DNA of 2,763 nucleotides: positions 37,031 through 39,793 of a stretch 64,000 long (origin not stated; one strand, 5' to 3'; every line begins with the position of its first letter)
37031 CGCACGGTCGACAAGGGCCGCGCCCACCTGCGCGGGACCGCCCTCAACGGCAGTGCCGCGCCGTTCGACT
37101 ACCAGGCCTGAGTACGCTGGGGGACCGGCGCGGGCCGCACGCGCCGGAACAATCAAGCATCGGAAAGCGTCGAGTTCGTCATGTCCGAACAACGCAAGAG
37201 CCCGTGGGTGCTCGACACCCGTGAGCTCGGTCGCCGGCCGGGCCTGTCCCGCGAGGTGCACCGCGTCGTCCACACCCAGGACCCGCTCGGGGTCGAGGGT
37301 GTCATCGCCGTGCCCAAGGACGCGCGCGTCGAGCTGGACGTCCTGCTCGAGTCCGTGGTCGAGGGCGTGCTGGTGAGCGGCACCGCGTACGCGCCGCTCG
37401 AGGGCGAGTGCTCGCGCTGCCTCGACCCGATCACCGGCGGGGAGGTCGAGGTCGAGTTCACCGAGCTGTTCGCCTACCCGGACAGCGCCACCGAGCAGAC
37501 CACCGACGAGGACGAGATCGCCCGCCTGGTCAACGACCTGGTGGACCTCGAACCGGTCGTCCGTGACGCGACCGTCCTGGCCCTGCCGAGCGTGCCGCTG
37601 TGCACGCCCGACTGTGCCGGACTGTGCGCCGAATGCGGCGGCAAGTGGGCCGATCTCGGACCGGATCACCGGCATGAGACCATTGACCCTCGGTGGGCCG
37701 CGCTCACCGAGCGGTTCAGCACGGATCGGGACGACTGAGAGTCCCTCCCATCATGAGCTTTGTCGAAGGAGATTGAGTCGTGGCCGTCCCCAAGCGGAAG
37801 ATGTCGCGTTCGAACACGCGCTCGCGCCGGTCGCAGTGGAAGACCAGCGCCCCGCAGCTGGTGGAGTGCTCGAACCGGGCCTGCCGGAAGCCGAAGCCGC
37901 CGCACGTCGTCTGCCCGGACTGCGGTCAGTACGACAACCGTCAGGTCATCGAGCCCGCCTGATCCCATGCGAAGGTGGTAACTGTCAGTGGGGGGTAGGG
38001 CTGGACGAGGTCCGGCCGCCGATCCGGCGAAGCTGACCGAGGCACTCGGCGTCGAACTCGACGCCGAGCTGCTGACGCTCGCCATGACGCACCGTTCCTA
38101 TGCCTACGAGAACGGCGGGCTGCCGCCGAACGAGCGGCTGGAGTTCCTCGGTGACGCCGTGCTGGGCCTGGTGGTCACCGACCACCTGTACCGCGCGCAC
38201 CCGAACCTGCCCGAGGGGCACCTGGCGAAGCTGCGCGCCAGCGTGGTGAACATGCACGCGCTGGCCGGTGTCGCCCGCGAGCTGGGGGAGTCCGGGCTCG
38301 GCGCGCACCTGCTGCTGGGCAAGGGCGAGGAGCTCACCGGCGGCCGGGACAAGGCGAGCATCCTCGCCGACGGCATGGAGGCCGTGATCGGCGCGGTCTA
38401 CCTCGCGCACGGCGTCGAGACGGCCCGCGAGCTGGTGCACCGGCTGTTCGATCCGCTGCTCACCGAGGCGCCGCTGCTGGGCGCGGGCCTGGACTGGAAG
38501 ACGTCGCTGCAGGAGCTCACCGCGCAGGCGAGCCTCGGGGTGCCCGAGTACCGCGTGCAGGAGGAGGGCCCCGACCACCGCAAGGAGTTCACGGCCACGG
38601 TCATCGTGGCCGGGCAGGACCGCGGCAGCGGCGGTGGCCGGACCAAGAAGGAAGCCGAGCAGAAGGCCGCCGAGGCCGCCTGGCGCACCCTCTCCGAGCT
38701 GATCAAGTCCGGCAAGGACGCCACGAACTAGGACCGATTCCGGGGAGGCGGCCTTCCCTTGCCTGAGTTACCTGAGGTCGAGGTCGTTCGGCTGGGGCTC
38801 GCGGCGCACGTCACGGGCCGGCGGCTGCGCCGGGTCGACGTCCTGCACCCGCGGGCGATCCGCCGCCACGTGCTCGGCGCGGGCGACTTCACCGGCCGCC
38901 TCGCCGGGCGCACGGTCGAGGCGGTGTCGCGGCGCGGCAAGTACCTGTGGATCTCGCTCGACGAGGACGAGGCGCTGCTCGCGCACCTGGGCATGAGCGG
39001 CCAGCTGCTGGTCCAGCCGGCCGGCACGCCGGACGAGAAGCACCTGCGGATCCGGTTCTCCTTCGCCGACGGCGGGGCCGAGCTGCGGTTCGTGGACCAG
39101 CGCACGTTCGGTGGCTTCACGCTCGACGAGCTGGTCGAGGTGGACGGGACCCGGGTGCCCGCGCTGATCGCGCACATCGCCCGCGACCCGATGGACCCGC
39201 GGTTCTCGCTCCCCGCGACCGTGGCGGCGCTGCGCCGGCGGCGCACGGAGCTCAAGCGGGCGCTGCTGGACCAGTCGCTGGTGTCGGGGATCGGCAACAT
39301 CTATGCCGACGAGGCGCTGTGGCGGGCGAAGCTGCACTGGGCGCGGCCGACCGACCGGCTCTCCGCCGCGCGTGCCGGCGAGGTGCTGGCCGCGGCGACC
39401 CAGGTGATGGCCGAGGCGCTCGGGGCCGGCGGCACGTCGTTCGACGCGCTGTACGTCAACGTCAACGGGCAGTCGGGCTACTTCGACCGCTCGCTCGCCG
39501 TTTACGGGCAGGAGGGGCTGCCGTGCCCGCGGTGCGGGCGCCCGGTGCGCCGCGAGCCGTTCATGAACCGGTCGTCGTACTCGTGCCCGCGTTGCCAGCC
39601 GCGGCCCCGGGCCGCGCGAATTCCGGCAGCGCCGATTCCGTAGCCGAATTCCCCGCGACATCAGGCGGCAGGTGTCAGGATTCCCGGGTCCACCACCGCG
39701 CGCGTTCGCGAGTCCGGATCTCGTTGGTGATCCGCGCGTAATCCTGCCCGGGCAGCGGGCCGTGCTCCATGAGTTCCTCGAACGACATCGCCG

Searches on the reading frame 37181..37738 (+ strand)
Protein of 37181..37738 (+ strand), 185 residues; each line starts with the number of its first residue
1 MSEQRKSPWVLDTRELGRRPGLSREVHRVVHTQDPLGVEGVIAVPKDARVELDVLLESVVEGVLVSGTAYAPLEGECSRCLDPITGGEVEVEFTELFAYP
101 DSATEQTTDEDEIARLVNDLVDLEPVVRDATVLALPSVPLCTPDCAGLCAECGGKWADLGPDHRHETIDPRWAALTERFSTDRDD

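Call 60: search_protein_families(library=pfam, proteins=[window:37181-37738:+], max_evalue=0.001)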
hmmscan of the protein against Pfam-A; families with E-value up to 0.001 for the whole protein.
window:37181-37738:+ (185 aa): 1 family
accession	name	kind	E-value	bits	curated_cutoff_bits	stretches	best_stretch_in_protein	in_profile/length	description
PF02620.22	YceD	-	2e-25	89.6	33.2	1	65-176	1-116/119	Large ribosomal RNA subunit accumulation protein YceD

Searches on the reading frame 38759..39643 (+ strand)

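Call 60: search_protein_families(library=pfam, proteins=[window:38759-39643:+], max_evalue=0.001)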
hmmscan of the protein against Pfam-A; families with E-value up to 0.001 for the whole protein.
window:38759-39643:+ (294 aa): 3 families
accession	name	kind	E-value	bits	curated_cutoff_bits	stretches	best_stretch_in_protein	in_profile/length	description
PF01149.29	Fapy_DNA_glyco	-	3.8e-39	134.4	25.5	1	1-119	1-116/117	Formamidopyrimidine-DNA glycosylase N-terminal domain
PF06831.19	H2TH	-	1.5e-23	83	34.7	1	140-227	1-88/93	Formamidopyrimidine-DNA glycosylase H2TH domain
PF06827.20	zf-FPG_IleRS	-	2.5e-07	30.8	21.3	1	253-282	1-30/30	Zinc finger found in FPG and IleRS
